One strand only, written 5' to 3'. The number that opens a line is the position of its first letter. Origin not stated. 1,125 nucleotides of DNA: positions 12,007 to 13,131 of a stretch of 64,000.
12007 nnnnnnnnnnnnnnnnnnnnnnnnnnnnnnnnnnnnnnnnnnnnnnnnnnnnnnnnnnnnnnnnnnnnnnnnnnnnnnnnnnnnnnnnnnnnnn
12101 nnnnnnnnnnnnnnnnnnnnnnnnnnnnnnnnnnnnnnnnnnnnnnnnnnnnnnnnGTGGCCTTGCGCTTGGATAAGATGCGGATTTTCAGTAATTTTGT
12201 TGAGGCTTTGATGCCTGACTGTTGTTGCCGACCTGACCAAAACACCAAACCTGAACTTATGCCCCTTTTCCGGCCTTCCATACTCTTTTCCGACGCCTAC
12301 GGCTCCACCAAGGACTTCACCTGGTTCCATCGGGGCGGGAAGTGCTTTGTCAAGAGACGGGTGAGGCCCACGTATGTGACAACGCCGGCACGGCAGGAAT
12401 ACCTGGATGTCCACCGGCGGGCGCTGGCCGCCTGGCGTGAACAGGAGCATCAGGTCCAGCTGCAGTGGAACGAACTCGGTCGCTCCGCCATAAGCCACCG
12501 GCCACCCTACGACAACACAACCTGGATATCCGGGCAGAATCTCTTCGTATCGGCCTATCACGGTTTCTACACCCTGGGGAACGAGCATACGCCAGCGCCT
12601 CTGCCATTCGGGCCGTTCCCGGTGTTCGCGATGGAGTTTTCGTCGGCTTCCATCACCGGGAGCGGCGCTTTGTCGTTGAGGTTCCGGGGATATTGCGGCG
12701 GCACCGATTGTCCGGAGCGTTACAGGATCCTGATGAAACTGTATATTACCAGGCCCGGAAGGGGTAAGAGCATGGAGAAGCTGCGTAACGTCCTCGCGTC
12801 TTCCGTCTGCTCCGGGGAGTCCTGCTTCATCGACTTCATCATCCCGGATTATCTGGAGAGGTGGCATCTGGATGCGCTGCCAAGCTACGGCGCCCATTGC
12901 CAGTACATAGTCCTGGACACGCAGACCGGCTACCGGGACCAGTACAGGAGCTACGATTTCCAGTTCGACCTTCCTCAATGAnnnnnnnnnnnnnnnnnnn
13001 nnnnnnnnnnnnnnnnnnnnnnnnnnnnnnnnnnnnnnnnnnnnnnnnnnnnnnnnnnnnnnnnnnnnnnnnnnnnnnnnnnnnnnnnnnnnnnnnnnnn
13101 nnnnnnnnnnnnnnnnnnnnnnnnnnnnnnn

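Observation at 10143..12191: About 2 kb of GC-rich sequence with no credible ORF: candidate very large structured RNA next to a phage-like paralog cluster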

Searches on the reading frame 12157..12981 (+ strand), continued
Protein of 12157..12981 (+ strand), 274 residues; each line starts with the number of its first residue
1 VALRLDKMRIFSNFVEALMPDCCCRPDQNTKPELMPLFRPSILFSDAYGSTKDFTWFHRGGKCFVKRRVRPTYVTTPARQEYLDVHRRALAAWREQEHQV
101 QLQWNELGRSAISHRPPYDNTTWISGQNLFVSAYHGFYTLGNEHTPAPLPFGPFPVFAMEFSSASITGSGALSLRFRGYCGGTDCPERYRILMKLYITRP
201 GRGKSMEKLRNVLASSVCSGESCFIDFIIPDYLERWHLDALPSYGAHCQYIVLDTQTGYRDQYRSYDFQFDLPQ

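Call 90: search_protein_families(library=pfam, proteins=[L059:2971-4296:-, L059:5370-6077:+, L059:6087-7025:-, L059:4551-4991:-, L073:7088-8449:-, L073:9588-11030:-, L073:2810-4315:+, L073:1423-2769:+, L073:10712-11569:-, L073:11572-12360:-], max_evalue=0.001)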
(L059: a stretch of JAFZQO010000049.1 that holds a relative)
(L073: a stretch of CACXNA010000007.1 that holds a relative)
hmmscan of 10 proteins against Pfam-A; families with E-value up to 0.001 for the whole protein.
L059:2971-4296:- (441 aa): 3 families
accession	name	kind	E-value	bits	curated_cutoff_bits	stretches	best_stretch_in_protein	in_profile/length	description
PF13102.12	Phage_int_SAM_5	-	1.4e-11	45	22.3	1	118-211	2-95/98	Phage integrase SAM-like domain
PF00589.27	Phage_integrase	-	2.6e-09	37.5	27.1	1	267-425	22-170/172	Phage integrase family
PF17293.8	Arm-DNA-bind_5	-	0.0001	23.2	22.6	1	5-86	1-78/87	Arm DNA-binding domain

L059:5370-6077:+ (235 aa): 0 families

L059:6087-7025:- (312 aa): 4 families
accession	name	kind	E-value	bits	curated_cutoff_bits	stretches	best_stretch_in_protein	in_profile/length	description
PF12674.12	Zn_ribbon_2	-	8.1e-31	107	22.5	1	228-312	1-81/81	Putative zinc ribbon domain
PF13527.13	Acetyltransf_9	-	2.6e-09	37.6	25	1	20-150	2-126/127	Acetyltransferase (GNAT) domain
PF00583.31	Acetyltransf_1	-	4.1e-09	37.2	20.7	1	59-148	24-116/116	Acetyltransferase (GNAT) family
PF13508.13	Acetyltransf_7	-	2.7e-06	28.1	27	1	68-148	6-82/84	Acetyltransferase (GNAT) domain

L059:4551-4991:- (146 aa): 0 families

L073:7088-8449:- (453 aa): 2 families
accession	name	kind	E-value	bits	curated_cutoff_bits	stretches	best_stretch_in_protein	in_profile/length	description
PF13102.12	Phage_int_SAM_5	-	4.9e-11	43.3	22.3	1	130-218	3-90/98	Phage integrase SAM-like domain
PF00589.27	Phage_integrase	-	1.9e-08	34.7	27.1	1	281-436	24-169/172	Phage integrase family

L073:9588-11030:- (480 aa): 0 families

L073:2810-4315:+ (501 aa): 4 families
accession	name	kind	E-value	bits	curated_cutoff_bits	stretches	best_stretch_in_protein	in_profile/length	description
PF03796.21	DnaB_C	-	3e-82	276.3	27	1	200-458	1-254/255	DnaB-like helicase C terminal domain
PF00772.26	DnaB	-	1.4e-28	99.4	23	1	26-126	2-102/103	DnaB-like helicase N terminal domain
PF13481.12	AAA_25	-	5.4e-08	33.1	27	1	201-378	15-189/195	AAA domain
PF06745.19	ATPase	-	0.0001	22.2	26.6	1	201-362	1-151/231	KaiC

L073:1423-2769:+ (448 aa): 0 families

L073:10712-11569:- (285 aa): 2 families
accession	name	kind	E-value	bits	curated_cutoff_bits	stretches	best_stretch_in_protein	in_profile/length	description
PF01636.29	APH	-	3.5e-15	56.9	23.2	1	12-220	2-228/239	Phosphotransferase enzyme family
PF19974.5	TCAD9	-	0.00075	19.2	40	1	163-232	298-368/429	Ternary complex associated domain 9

L073:11572-12360:- (262 aa): 4 families
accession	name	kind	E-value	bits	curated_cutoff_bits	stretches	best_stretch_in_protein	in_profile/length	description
PF12682.12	Flavodoxin_4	-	3.5e-27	95.2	24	1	24-155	1-136/155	Flavodoxin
PF12641.12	Flavodoxin_3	-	8.8e-07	29.3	27.5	0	78-145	26-91/160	Flavodoxin domain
PF03358.20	FMN_red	-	1.9e-05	24.7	24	1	32-139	12-125/152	NADPH-dependent FMN reductase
PF12724.12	Flavodoxin_5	-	7.2e-05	23.6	27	0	26-53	1-28/145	Flavodoxin domain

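Call 101: search_protein_families(library=phrogs, proteins=[L048:8781-9710:+, L059:5370-6077:+, L073:9588-11030:-], max_evalue=0.01)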
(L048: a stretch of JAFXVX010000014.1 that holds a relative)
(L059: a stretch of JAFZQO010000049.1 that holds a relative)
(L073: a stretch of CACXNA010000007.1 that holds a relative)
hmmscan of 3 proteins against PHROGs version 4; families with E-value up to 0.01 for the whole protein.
L048:8781-9710:+ (309 aa): 0 families

L059:5370-6077:+ (235 aa): 0 families

L073:9588-11030:- (480 aa): 0 families

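Call 117: find_encoding_contigs(protein=P0099, flank=10000, max_places=4)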
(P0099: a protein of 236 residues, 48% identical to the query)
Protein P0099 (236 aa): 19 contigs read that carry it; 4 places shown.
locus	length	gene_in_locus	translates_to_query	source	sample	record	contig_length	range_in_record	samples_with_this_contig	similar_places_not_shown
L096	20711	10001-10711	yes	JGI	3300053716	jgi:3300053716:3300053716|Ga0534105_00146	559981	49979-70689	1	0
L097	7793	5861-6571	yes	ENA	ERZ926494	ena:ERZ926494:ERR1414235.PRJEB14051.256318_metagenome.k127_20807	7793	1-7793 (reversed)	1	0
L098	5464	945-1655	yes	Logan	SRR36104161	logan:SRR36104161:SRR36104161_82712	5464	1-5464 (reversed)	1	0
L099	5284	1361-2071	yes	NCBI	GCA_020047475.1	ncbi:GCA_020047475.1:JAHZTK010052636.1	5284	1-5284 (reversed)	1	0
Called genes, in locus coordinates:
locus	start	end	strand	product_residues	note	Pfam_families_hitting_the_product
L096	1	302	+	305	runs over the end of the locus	PF08800:BT4734-like_N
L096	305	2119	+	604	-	PF08707:PriCT_2, PF13148:DUF3987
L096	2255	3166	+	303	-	PF02086:MethyltransfD12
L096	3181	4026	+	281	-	PF04556:DpnII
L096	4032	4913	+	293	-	PF01555:N6_N4_Mtase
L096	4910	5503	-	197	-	-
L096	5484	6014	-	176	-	-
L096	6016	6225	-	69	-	PF13560:HTH_31, PF12844:HTH_19, PF13443:HTH_26 (weak), PF01381:HTH_3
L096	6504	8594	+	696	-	PF02171:Piwi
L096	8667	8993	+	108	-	-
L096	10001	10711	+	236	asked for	-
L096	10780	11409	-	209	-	PF20329:DUF6624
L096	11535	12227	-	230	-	-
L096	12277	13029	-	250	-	-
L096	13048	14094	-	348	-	-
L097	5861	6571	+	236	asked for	-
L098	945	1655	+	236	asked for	-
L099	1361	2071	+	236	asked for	-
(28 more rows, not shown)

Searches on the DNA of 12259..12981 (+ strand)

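Call 113: search_rna_families(sources=[L004, L011, L017, L035, L041, L048, L050, L059, L073, L077, L085, L093, L007], threshold=gathering)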
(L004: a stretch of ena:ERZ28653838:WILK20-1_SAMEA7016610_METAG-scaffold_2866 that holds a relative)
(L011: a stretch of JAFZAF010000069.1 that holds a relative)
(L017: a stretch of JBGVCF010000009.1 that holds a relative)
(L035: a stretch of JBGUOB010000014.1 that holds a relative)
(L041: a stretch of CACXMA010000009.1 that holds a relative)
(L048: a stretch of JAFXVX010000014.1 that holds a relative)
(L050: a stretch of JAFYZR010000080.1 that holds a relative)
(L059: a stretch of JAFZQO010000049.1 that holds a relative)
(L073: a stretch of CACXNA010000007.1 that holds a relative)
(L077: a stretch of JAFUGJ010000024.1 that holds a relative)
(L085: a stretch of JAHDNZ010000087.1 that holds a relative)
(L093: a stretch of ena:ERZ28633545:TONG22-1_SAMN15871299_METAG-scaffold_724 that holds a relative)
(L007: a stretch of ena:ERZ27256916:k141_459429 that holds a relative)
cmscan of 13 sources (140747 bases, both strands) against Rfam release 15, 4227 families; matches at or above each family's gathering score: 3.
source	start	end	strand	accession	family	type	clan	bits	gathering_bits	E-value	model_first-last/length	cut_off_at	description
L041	5657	5729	+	RF00005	tRNA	Gene; tRNA;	CL00001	67.4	29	3.6e-12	1-71/71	no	tRNA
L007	5254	5327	-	RF00005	tRNA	Gene; tRNA;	CL00001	63.6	29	4e-11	1-71/71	no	tRNA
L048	5716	5789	+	RF00005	tRNA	Gene; tRNA;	CL00001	63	29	5.8e-11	1-71/71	no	tRNA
